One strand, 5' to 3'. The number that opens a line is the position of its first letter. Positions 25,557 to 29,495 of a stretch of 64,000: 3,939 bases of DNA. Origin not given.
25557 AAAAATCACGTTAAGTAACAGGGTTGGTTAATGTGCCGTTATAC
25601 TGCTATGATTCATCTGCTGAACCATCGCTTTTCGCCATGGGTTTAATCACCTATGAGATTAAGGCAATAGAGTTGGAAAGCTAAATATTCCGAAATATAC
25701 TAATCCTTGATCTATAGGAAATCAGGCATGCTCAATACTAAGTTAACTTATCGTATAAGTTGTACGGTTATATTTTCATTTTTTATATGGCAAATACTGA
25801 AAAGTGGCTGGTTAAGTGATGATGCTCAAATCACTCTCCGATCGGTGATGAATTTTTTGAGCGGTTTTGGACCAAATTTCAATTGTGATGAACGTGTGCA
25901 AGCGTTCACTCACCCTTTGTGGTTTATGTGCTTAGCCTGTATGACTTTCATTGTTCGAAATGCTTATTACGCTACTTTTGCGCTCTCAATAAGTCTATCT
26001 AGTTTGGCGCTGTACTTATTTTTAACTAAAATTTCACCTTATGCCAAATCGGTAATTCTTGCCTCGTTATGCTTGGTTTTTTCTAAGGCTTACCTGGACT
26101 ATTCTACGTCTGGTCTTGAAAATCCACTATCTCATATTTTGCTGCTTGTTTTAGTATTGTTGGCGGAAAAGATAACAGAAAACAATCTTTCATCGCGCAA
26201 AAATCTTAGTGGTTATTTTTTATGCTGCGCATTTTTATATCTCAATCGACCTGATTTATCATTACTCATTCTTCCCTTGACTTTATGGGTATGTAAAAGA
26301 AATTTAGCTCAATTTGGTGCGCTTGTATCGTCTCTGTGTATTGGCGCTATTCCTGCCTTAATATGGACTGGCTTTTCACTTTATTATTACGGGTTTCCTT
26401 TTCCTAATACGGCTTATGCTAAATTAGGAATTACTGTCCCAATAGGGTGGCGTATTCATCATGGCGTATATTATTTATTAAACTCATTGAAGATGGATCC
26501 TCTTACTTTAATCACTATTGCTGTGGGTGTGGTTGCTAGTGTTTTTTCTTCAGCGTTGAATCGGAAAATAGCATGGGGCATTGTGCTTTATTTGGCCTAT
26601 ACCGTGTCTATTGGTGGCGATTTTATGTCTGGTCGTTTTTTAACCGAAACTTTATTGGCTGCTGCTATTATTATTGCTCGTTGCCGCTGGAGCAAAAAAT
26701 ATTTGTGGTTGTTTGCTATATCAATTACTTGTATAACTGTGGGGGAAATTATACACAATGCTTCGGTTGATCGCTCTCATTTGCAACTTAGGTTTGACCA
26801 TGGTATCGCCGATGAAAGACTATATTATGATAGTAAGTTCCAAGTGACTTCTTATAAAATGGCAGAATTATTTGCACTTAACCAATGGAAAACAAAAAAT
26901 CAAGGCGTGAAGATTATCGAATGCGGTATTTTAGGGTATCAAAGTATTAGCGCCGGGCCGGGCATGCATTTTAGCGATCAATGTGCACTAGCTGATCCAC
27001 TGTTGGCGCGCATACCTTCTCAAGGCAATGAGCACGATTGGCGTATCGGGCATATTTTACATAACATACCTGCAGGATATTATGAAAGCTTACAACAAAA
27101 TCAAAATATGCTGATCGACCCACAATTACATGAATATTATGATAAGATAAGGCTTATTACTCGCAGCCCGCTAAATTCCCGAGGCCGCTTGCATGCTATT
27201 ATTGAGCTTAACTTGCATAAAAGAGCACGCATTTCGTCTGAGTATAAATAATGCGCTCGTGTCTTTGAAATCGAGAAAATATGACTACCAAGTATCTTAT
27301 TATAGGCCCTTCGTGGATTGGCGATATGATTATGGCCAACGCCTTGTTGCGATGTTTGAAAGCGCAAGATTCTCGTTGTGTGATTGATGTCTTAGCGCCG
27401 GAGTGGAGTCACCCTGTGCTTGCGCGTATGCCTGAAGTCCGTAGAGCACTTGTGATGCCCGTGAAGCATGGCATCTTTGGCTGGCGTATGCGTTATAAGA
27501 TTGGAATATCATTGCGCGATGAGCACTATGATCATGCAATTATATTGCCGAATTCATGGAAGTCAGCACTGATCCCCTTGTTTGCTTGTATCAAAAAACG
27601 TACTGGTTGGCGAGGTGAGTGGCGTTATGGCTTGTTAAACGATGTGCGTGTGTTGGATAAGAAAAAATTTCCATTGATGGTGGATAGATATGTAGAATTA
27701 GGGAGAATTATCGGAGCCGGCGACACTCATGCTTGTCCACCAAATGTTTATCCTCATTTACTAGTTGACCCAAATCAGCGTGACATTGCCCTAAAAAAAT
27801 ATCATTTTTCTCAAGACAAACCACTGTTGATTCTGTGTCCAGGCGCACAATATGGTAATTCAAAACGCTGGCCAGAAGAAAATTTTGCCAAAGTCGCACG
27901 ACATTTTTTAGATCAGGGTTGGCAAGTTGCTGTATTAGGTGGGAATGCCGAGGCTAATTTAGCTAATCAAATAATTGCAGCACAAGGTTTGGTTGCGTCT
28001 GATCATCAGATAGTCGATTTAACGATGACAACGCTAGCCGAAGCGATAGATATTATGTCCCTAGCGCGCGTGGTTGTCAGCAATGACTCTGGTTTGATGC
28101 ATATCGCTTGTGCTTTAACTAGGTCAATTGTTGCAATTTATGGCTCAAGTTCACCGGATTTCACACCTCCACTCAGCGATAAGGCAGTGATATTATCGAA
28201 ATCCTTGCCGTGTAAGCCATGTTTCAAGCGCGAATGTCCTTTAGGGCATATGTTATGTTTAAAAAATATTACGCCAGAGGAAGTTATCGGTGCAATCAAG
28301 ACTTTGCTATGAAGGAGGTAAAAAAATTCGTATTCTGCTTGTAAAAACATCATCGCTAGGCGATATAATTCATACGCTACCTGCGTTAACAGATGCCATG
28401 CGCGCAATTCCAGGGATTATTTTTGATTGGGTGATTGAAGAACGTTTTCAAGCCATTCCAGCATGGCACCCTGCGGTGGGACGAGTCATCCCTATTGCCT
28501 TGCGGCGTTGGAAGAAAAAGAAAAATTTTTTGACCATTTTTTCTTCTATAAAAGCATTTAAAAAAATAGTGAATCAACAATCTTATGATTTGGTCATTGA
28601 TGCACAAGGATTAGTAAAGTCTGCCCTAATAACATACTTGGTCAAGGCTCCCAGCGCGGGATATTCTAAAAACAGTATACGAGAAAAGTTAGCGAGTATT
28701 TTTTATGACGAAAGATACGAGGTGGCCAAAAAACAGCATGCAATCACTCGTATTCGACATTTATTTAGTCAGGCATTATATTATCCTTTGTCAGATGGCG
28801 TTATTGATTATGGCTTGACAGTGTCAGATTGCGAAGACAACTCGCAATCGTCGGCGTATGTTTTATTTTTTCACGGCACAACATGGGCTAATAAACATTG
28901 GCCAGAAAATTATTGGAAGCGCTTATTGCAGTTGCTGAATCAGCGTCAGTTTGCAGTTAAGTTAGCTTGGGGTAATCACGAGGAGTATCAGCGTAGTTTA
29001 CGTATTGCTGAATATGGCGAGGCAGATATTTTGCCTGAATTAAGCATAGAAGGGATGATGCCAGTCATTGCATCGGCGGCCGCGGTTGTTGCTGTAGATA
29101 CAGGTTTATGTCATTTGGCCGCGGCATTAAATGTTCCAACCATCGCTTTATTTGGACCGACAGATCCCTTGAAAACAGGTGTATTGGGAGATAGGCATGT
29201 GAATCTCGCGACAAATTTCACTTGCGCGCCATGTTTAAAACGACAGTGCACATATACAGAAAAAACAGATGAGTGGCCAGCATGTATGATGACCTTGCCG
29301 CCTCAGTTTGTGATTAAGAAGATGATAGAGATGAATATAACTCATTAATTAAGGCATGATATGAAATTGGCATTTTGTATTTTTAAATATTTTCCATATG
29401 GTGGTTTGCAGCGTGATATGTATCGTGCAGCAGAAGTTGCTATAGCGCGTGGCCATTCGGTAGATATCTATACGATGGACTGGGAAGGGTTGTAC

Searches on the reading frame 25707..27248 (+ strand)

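Call 3: search_protein_families(library=pfam, proteins=[window:25707-27248:+], max_evalue=0.01)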
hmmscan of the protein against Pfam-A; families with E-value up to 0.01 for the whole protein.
window:25707-27248:+ (514 aa): 0 families

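Call 4: search_protein_families(library=ncbifam, proteins=[window:25707-27248:+], max_evalue=0.01)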
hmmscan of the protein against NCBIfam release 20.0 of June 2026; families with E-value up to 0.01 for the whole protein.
window:25707-27248:+ (514 aa): 1 family
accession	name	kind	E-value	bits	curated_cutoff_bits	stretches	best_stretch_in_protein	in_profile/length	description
NF041481.1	beta_arabfuran_tase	equivalog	9.6e-17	60.2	1050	1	13-278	4-287/633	terminal beta-(1->2)-arabinofuranosyltransferase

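Call 50: search_protein_families(library=pfam, proteins=[window:25707-27248:+], max_evalue=0.001)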
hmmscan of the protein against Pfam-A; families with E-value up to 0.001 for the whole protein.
window:25707-27248:+ (514 aa): 0 families

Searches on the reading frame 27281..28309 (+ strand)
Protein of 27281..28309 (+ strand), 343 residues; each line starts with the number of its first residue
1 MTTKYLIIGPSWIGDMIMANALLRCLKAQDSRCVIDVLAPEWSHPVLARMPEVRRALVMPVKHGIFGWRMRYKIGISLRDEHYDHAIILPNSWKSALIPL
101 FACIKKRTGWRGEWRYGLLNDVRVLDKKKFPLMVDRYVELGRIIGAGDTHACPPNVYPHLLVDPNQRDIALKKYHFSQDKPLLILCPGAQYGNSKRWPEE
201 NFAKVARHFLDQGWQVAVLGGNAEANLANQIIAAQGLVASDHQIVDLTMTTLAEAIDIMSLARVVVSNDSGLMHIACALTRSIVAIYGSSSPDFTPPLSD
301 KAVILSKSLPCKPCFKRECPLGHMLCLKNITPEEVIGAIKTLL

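Call 3: search_protein_families(library=pfam, proteins=[window:27281-28309:+], max_evalue=0.01)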
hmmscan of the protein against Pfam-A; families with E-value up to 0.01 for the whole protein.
window:27281-28309:+ (343 aa): 1 family
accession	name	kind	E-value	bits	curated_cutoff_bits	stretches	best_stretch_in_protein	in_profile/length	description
PF01075.23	Glyco_transf_9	-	5.7e-61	206.4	22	1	72-324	2-246/247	Glycosyltransferase family 9 (heptosyltransferase)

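Call 4: search_protein_families(library=ncbifam, proteins=[window:27281-28309:+], max_evalue=0.01)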
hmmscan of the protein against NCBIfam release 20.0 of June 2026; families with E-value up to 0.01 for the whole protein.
window:27281-28309:+ (343 aa): 6 families
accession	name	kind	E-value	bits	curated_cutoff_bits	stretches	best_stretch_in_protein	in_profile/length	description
TIGR02195.1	heptsyl_trn_II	equivalog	4e-128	427.3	134.6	1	5-343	2-338/339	lipopolysaccharide heptosyltransferase II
NF008162.0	PRK10916.1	equivalog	4.6e-106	354.9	569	1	4-342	2-342/348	ADP-heptose--LPS heptosyltransferase RfaF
TIGR02201.1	heptsyl_trn_III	equivalog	5.1e-18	65.2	170.2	2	194-306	194-305/344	putative lipopolysaccharide heptosyltransferase III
TIGR02193.1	heptsyl_trn_I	equivalog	6.1e-18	65.1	185.3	1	192-341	191-318/320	lipopolysaccharide heptosyltransferase I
NF007742.0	PRK10422.1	equivalog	2.4e-12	46.4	467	2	193-305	195-306/352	lipopolysaccharide core heptosyltransferase RfaQ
NF008204.0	PRK10964.1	equivalog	1.4e-09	37.5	437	1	190-294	187-286/322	lipopolysaccharide heptosyltransferase RfaC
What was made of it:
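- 27281..28312 (+): waaF (heptosyltransferase II), upstream in the same orientation. TIGR02195 427 bits, cutoff 134.6 (call 4).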

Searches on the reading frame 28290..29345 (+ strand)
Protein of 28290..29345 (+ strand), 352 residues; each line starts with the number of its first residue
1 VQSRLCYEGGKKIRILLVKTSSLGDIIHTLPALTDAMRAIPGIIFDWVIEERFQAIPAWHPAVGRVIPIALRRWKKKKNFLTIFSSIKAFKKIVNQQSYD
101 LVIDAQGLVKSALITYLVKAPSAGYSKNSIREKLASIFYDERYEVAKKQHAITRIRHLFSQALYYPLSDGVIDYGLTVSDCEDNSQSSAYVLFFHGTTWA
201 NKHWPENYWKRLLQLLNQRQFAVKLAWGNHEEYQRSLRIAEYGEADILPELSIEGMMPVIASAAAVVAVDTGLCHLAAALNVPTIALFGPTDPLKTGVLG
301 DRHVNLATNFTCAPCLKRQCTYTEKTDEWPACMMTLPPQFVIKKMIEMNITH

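Call 3: search_protein_families(library=pfam, proteins=[window:28290-29345:+], max_evalue=0.01)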
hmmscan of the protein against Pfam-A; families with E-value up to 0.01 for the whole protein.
window:28290-29345:+ (352 aa): 1 family
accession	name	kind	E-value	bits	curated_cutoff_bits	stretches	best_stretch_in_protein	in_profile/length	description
PF01075.23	Glyco_transf_9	-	4.3e-61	206.8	22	1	89-323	3-244/247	Glycosyltransferase family 9 (heptosyltransferase)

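Call 4: search_protein_families(library=ncbifam, proteins=[window:28290-29345:+], max_evalue=0.01)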
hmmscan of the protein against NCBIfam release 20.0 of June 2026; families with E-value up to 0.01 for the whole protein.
window:28290-29345:+ (352 aa): 7 families
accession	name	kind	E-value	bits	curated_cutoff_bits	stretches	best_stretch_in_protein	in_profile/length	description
NF008204.0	PRK10964.1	equivalog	5.2e-109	364.3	437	1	14-307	2-298/322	lipopolysaccharide heptosyltransferase RfaC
TIGR02193.1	heptsyl_trn_I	equivalog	6.3e-100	334.5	185.3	1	14-308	1-301/320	lipopolysaccharide heptosyltransferase I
TIGR02195.1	heptsyl_trn_II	equivalog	8e-20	71.2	134.6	1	80-349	62-338/339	lipopolysaccharide heptosyltransferase II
TIGR02201.1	heptsyl_trn_III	equivalog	1.2e-12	47.6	170.2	1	14-292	1-290/344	putative lipopolysaccharide heptosyltransferase III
NF007742.0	PRK10422.1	equivalog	1e-10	41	467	1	13-292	6-292/352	lipopolysaccharide core heptosyltransferase RfaQ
NF008162.0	PRK10916.1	equivalog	2.6e-10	40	569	1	96-302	78-301/348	ADP-heptose--LPS heptosyltransferase RfaF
TIGR04414.1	hepto_Aah_TibC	equivalog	0.0067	15.4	200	1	188-314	204-332/374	autotransporter strand-loop-strand O-heptosyltransferase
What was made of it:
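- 28290..29348 (+): waaC (heptosyltransferase I), immediately upstream; the true start is probably a little downstream of 28290. TIGR02193 334.5 bits, cutoff 185.3, with the match starting at residue 14 (call 4).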
